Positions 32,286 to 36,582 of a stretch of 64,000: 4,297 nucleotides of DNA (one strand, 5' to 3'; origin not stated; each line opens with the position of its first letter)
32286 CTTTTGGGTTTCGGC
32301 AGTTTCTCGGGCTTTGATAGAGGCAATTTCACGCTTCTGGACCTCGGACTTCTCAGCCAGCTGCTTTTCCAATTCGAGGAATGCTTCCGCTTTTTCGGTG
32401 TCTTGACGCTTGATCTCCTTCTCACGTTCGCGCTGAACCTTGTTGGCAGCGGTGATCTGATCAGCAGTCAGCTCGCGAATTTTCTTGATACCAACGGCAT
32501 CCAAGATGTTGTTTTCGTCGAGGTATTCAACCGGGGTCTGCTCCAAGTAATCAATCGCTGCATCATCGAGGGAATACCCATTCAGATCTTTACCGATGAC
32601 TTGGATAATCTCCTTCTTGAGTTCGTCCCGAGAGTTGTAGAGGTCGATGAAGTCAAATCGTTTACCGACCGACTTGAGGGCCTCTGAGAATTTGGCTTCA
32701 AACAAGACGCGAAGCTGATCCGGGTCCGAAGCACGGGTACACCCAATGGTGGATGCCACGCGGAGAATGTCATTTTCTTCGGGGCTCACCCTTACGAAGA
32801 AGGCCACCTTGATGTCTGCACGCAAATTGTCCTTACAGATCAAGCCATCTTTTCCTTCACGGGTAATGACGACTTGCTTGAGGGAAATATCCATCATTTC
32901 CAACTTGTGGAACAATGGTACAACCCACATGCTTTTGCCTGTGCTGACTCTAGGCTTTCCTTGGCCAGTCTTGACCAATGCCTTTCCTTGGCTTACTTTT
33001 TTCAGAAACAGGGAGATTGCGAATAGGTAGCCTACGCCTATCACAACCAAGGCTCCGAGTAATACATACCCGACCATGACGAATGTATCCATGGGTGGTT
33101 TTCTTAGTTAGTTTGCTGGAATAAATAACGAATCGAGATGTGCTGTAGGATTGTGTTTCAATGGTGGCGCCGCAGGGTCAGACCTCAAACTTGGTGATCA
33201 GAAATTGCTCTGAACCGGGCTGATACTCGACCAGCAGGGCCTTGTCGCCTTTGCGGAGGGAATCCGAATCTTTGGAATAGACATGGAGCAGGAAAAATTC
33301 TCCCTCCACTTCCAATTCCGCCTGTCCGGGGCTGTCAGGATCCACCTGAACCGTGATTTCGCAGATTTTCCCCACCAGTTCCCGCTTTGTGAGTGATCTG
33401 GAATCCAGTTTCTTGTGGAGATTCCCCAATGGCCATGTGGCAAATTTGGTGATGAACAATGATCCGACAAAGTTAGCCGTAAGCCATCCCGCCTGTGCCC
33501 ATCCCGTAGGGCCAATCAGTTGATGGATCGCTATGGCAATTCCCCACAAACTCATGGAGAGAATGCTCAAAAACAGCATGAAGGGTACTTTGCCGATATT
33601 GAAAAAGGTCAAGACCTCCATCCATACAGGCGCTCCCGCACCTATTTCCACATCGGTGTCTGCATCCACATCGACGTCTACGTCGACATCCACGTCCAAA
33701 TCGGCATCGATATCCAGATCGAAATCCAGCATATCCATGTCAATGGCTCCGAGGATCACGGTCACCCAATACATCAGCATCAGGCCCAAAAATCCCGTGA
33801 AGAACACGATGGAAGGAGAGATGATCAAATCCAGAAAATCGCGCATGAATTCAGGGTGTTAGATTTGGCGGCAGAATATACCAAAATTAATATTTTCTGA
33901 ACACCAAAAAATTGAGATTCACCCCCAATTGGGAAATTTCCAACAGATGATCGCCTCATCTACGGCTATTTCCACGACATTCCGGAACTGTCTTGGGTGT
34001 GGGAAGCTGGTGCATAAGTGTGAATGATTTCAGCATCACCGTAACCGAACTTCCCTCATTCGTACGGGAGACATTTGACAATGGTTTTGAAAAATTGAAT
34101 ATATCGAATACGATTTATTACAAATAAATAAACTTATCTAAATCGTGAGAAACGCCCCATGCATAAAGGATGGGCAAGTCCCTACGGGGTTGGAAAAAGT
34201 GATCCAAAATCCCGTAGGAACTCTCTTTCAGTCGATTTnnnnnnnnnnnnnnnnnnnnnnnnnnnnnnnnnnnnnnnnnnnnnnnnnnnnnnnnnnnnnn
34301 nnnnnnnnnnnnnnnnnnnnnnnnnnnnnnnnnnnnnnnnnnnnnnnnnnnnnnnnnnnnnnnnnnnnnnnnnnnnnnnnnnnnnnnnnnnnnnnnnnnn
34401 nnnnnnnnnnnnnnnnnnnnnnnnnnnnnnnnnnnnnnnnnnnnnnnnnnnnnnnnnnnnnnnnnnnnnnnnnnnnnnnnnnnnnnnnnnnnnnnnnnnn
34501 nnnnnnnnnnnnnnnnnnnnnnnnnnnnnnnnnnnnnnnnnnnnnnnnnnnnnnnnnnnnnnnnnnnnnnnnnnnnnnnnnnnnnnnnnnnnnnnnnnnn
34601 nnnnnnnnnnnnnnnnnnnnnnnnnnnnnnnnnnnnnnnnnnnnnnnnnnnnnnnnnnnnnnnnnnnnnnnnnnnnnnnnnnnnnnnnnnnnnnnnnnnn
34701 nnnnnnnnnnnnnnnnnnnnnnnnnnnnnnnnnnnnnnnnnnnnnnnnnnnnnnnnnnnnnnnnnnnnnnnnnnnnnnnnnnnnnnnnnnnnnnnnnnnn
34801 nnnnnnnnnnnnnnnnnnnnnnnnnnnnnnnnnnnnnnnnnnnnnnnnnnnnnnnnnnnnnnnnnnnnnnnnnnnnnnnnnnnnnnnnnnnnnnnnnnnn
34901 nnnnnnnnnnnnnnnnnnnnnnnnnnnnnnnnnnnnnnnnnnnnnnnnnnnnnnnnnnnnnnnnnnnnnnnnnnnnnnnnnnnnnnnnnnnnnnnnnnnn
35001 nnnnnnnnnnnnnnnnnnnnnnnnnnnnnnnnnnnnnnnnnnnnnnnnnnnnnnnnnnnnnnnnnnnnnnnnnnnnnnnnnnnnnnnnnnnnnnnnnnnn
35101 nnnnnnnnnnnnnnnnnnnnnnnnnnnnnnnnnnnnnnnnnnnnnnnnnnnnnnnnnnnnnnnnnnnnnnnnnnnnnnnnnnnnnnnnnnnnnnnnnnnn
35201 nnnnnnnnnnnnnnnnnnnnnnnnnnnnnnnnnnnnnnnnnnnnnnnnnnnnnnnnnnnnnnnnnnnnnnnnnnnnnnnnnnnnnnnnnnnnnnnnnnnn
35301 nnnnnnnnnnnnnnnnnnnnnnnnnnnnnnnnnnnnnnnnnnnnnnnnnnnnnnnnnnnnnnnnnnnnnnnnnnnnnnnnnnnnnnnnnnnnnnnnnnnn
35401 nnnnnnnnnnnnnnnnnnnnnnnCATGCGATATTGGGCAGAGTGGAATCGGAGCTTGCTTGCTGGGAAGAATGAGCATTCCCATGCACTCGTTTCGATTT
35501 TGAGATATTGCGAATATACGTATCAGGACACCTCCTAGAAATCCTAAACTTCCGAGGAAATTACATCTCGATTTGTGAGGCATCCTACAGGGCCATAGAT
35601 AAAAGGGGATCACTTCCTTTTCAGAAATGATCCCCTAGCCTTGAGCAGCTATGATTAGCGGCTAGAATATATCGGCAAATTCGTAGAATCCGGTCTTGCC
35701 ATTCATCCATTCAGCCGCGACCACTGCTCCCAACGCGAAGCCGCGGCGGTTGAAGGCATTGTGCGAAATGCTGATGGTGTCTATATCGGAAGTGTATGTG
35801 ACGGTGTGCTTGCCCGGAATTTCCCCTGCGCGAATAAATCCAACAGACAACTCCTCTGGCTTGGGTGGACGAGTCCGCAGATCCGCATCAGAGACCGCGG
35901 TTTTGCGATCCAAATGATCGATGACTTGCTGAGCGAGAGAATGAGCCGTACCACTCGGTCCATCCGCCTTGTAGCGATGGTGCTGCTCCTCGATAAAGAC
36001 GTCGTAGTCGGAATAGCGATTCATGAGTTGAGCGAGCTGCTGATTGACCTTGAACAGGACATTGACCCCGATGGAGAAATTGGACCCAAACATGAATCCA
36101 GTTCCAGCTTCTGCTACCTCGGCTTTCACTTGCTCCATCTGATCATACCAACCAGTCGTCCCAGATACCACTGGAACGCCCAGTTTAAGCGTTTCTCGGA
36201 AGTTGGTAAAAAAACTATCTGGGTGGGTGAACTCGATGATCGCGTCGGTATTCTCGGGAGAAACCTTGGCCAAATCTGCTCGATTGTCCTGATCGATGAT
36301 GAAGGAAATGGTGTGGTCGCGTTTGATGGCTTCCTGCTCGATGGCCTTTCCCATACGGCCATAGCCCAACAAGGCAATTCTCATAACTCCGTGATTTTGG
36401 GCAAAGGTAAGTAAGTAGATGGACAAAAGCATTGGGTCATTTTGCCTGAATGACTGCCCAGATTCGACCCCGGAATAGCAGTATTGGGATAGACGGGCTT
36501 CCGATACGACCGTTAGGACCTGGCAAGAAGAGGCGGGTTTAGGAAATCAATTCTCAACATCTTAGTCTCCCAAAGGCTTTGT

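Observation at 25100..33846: Four-gene operon: NfeD/YqiJ-like protein, flotillin (SPFH), lipoprotein and a 1,658-aa MoxR-like AAA+ giant protein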

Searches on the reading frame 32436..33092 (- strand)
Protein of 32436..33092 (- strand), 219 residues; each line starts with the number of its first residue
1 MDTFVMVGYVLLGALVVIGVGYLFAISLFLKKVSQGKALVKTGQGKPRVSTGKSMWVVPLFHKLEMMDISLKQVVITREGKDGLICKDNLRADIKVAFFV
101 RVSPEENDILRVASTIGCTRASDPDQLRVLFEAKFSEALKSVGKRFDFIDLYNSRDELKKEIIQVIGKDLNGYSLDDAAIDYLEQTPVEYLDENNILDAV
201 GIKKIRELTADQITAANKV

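Call 15: search_protein_families(library=pfam, proteins=[window:32436-33092:-], max_evalue=10)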
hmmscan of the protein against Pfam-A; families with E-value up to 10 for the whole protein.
seq(219 aa): 1 family
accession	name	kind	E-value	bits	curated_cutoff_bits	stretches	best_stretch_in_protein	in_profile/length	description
PF01145.31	Band_7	-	6.4e-14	52.8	23.6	1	32-175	2-135/176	SPFH domain / Band 7 family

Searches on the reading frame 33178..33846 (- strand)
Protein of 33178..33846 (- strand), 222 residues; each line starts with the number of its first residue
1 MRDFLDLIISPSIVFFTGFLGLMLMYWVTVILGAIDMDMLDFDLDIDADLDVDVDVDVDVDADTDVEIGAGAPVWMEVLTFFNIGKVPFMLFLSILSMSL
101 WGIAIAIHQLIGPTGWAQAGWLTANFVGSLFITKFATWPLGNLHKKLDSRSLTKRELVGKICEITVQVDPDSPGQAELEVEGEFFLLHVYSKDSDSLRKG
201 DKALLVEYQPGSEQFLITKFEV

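Call 10: search_protein_families(library=pfam, proteins=[window:33178-33846:-], max_evalue=0.01)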
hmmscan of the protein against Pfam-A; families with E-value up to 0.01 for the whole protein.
window:33178-33846:- (222 aa): 1 family
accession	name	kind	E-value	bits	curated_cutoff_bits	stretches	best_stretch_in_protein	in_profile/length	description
PF21001.2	YqiJ_N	-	0.0084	16.7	23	0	20-109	12-87/116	Inner membrane protein YqiJ, N-terminal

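Call 11: search_protein_families(library=ncbifam, proteins=[window:33178-33846:-], max_evalue=0.01)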
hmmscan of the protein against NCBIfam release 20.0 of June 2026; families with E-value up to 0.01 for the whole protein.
window:33178-33846:- (222 aa): 0 families

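Call 12: search_protein_families(library=padloc, proteins=[window:33178-33846:-], max_evalue=0.01)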
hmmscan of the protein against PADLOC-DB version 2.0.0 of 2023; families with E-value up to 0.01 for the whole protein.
window:33178-33846:- (222 aa): 0 families

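Call 14: search_protein_families(library=pfam, proteins=[window:33178-33846:-], max_evalue=10)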
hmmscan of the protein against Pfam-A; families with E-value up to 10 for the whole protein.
window:33178-33846:- (222 aa): 2 families
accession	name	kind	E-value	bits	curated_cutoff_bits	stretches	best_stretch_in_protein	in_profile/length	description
PF21001.2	YqiJ_N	-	0.0084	16.7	23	1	20-109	12-87/116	Inner membrane protein YqiJ, N-terminal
PF12698.13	ABC2_membrane_3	-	0.37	10.3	31.6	1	9-126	201-280/347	ABC-2 family transporter protein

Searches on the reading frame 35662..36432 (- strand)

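Call 14: search_protein_families(library=pfam, proteins=[window:35662-36432:-], max_evalue=10)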
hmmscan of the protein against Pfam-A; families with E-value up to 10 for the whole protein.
window:35662-36432:- (256 aa): 7 families
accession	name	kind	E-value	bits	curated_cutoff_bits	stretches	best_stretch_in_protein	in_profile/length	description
PF05173.19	DapB_C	-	3.6e-35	121.1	27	1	122-255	1-120/121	Dihydrodipicolinate reductase, C-terminus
PF01113.26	DapB_N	-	1.9e-14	54.2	25.6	1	17-119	1-124/124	Dihydrodipicolinate reductase, N-terminus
PF03807.23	F420_oxidored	-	0.0049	17.9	21.6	1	18-49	1-33/94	NADP oxidoreductase coenzyme F420-dependent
PF03446.21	NAD_binding_2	-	0.011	16.3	21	1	18-53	1-36/161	NAD binding domain of 6-phosphogluconate dehydrogenase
PF17242.7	DUF5315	-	0.084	13.1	27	1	98-153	22-76/77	Disordered region of unknown function (DUF5315)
PF00044.30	Gp_dh_N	-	0.087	13.6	31.7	1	17-44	1-29/101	Glyceraldehyde 3-phosphate dehydrogenase, NAD binding domain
PF02254.24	TrkA_N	-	0.17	12.6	23.8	1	19-65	1-45/116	TrkA-N domain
